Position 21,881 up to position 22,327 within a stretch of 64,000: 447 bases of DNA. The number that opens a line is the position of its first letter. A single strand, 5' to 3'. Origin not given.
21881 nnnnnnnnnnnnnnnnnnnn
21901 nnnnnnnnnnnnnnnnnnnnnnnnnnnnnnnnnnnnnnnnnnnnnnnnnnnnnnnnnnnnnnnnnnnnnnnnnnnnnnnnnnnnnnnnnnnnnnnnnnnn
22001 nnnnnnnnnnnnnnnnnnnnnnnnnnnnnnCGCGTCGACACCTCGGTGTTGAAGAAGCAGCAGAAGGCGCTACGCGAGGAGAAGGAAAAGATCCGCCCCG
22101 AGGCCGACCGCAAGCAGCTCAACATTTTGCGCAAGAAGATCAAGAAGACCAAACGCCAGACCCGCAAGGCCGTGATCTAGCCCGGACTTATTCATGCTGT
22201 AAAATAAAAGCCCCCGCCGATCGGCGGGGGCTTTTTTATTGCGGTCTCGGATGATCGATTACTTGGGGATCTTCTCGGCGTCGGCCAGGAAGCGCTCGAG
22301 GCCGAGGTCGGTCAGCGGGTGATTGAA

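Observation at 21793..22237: Self-contained transcription unit for a small Rho-N/SAP-like protein with a histone-H1-like Lys-rich tail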

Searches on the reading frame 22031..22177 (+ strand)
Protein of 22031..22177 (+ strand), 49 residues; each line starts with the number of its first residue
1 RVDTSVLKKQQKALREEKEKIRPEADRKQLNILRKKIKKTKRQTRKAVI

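Call 54: search_solved_structures(query=A4, max_evalue=10, show_alignments=5)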
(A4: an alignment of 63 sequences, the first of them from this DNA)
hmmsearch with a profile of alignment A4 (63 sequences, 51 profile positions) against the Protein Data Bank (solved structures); distinct sequences matched with E-value up to 10: 35.
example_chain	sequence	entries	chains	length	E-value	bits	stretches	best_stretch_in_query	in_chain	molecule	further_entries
4dzn_A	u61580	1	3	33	0.027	17.4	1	3-18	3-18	COILED-COIL PEPTIDE CC-PIL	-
4dzm_A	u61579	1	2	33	0.032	17.2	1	3-18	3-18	COILED-COIL PEPTIDE CC-DI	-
4hhe_A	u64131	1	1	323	0.078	16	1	2-26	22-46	Quinolinate synthase A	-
7tbo_A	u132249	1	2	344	0.1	15.6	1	6-42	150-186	D12 LOV2-DARPin fusion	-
8ftm_A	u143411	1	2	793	0.14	15.1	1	4-43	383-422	5'-3' RNA helicase-like protein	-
7m3p_A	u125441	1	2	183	0.14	15.1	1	3-27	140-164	Xrcc4-Spc110p(164-207)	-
29hb_b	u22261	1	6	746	0.15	15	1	9-40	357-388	ATP-dependent Clp protease, ATP-binding subunit ClpE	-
7m2w_U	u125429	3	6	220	0.18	14.8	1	3-27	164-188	Spindle pole body component 110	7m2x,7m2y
6emw_C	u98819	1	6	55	0.21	14.6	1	6-36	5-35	Class III stress response-related ATPase, AAA+ superfamily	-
5jvp_A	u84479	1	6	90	0.23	14.5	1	25-44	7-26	Chimera protein of Centromere-associated protein E and Microtubule-associated protein RP/E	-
6kn7_R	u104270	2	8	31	0.25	14.3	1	5-31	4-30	Tropomyosin alpha-1 chain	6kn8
8fth_A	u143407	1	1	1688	0.36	13.8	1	4-43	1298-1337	5'-3' RNA helicase-like protein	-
2z5h_I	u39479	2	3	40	0.38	13.8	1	4-34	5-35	Tropomyosin alpha-1 chain and General control protein GCN4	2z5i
9fj3_C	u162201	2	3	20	0.41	13.7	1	2-18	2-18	LYS-GLN-LYS-ILE-ALA-ALA-LEU-LYS-TYR-LYS-ILE-ALA-ALA-LEU-LYS-GLN-LYS-ILE | LYS-GLN-LYS-ILE-ALA-ALA-LEU-LYS-TYR-LYS-ILE-ALA-ALA-LEU-LYS-GLN-LYS-ILE-GLN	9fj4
6f37_A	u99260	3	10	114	0.55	13.2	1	4-20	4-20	Nano3,Fucose-binding lectin protein | 4dzn-RSL,Fucose-binding lectin protein,Fucose-binding lectin protein | Fucose-binding lectin protein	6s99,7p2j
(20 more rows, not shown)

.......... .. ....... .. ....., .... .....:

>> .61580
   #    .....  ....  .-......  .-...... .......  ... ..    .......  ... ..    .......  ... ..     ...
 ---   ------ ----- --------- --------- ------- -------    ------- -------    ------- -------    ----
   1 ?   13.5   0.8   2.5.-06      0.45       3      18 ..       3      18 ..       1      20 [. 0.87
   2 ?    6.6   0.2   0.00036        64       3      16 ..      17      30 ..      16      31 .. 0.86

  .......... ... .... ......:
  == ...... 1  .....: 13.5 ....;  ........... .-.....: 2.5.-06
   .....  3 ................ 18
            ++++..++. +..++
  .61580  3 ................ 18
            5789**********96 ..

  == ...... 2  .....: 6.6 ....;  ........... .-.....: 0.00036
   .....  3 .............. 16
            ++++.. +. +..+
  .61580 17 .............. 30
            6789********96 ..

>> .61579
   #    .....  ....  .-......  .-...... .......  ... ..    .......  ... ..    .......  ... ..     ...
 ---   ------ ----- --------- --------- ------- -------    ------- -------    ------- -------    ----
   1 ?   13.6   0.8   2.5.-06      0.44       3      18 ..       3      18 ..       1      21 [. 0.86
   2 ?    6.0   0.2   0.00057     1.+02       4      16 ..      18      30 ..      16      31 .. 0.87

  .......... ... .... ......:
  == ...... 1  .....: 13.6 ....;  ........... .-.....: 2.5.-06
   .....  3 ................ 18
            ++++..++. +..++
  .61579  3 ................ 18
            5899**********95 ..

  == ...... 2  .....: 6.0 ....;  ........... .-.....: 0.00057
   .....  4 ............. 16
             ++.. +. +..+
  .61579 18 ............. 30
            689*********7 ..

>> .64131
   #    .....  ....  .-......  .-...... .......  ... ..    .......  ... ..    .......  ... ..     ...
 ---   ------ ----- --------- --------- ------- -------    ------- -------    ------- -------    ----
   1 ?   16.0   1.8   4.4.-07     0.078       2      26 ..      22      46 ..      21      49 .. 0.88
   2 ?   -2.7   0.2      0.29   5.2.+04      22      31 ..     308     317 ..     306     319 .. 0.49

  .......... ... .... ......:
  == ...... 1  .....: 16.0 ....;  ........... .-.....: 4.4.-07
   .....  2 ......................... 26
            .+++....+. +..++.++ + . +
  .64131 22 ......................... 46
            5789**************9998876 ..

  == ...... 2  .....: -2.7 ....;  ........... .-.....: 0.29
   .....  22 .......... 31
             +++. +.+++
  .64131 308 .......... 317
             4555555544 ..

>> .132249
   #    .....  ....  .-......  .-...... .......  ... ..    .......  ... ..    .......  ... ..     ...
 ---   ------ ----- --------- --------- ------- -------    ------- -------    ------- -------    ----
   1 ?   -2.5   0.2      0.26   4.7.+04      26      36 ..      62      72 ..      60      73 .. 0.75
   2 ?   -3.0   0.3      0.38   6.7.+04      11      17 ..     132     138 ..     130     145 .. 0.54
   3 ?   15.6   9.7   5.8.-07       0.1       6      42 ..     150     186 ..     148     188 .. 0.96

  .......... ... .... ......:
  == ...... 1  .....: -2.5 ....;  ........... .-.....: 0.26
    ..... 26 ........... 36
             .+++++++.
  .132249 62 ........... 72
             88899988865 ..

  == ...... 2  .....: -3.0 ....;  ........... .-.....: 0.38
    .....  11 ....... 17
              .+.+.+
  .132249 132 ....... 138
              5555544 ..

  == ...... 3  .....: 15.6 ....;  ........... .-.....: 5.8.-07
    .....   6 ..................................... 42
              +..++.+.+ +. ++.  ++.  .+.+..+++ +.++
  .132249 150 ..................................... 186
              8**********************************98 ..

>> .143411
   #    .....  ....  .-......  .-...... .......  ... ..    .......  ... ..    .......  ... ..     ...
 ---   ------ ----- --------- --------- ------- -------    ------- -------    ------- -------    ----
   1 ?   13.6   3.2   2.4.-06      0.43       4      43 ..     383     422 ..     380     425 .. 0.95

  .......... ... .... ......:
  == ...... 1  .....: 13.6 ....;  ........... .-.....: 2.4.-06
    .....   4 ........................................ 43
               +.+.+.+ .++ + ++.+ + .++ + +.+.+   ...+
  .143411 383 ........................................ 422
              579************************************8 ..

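Call 68: find_homologous_proteins(query=A4, max_evalue=0.001)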
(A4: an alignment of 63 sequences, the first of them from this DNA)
Query A4 (63 sequences) (49 aa, profile of the alignment): 644 proteins with E <= 0.001 among 2715 candidates; the best 120 are listed.
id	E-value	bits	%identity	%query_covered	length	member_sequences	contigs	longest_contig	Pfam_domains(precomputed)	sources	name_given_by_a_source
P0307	3.5e-13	67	35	94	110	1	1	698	PF07498.19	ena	-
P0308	9.2e-13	65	35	94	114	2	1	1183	PF07498.19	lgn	-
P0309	1.3e-12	65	35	94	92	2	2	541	PF07498.19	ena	-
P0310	1.9e-12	64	31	94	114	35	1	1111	PF07498.19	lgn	-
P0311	2.3e-12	64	34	98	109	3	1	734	PF07498.19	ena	-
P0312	2.7e-12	64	40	98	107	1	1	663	-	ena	-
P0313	2.7e-12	64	35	98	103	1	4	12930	-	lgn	-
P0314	4.1e-12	63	-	-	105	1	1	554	PF07498.19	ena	-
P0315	4.9e-12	63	36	86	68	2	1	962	-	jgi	jgi:protein-arginine kinase activator protein McsA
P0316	5.1e-12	63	23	98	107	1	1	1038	-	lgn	-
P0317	5.2e-12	63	41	76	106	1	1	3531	-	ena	-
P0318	5.5e-12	63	40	98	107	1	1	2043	-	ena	-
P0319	5.7e-12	63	38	98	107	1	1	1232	-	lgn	-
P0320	5.9e-12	63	38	86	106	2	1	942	-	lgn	-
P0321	5.9e-12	63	-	-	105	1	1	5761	PF07498.19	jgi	-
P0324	6.4e-12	63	40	98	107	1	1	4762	-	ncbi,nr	ncbi:hypothetical protein IH785_14705 [candidate division KSB1 bacterium]|nr:hypothetical protein [c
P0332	8.3e-12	62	33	80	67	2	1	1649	-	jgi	jgi:protein-arginine kinase activator protein McsA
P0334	1.4e-11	62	36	80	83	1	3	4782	-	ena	-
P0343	1.7e-11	61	36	90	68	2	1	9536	-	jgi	jgi:hypothetical protein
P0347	2.2e-11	61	33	80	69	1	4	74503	-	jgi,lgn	jgi:protein-arginine kinase activator protein McsA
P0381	8.1e-11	59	-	-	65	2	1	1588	-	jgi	jgi:hypothetical protein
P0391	1.3e-10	59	33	80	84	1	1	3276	-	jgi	jgi:hypothetical protein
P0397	1.4e-10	58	36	80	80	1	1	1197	-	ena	-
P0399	1.5e-10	58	-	-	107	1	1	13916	-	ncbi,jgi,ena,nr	ncbi:MAG: hypothetical protein OEV28_08870 [Nitrospirota bacterium]|nr:hypothetical protein [Nitrosp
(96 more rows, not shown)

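Call 69: search_protein_families(library=pfam, proteins=[P0315, P0332, P0343, P0347, P0381, P0334, P0391, P0397, P0324, P0399], max_evalue=0.01)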
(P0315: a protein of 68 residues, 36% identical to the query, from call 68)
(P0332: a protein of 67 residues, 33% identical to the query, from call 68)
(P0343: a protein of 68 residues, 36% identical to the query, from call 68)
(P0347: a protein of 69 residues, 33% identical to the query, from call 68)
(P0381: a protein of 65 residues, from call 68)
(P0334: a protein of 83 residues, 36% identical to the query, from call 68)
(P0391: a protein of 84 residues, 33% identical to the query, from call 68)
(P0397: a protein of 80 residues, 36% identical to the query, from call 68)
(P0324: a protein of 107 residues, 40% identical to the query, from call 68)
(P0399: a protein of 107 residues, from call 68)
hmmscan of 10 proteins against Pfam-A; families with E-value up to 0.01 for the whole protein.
P0315 (68 aa): 1 family
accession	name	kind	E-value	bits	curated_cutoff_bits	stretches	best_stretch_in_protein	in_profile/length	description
PF25588.1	DUF7934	-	0.0042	16.9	30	1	16-62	167-213/333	Family of unknown function (DUF7934)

P0332 (67 aa): 1 family
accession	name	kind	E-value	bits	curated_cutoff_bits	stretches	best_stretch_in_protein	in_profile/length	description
PF25588.1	DUF7934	-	0.0069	16.1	30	1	3-46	170-213/333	Family of unknown function (DUF7934)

P0343 (68 aa): 1 family
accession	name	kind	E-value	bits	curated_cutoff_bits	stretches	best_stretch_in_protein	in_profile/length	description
PF25588.1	DUF7934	-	0.0019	18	30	1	16-62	167-213/333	Family of unknown function (DUF7934)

P0347 (69 aa): 1 family
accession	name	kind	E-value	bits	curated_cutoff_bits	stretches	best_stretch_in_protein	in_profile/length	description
PF25588.1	DUF7934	-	0.0098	15.6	30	1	3-46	170-213/333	Family of unknown function (DUF7934)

P0381 (65 aa): 0 families

P0334 (83 aa): 1 family
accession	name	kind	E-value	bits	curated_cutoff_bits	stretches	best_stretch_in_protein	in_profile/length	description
PF11026.13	DUF2721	-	0.0084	16.4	28.3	1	16-71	25-78/129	Protein of unknown function (DUF2721)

P0391 (84 aa): 0 families

P0397 (80 aa): 0 families

P0324 (107 aa): 3 families
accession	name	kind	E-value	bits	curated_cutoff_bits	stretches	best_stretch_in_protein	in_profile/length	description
PF07498.18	Rho_N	-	0.0004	20.7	24.9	1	7-46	1-37/43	Rho termination factor, N-terminal domain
PF25588.1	DUF7934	-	0.00055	19.8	30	1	63-100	175-212/333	Family of unknown function (DUF7934)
PF10123.14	Mu-like_Pro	-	0.0095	15.9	25.2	0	12-99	126-210/330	Mu-like prophage I protein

P0399 (107 aa): 3 families
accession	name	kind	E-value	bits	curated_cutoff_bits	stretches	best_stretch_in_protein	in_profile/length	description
PF07498.18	Rho_N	-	2.4e-05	24.6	24.9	1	7-46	1-37/43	Rho termination factor, N-terminal domain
PF01494.25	FAD_binding_3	-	0.0027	17.4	22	1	21-83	87-151/349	FAD binding domain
PF04508.17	Pox_A_type_inc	-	0.0035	17.6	21.4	0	92-103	7-18/23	Viral A-type inclusion protein repeat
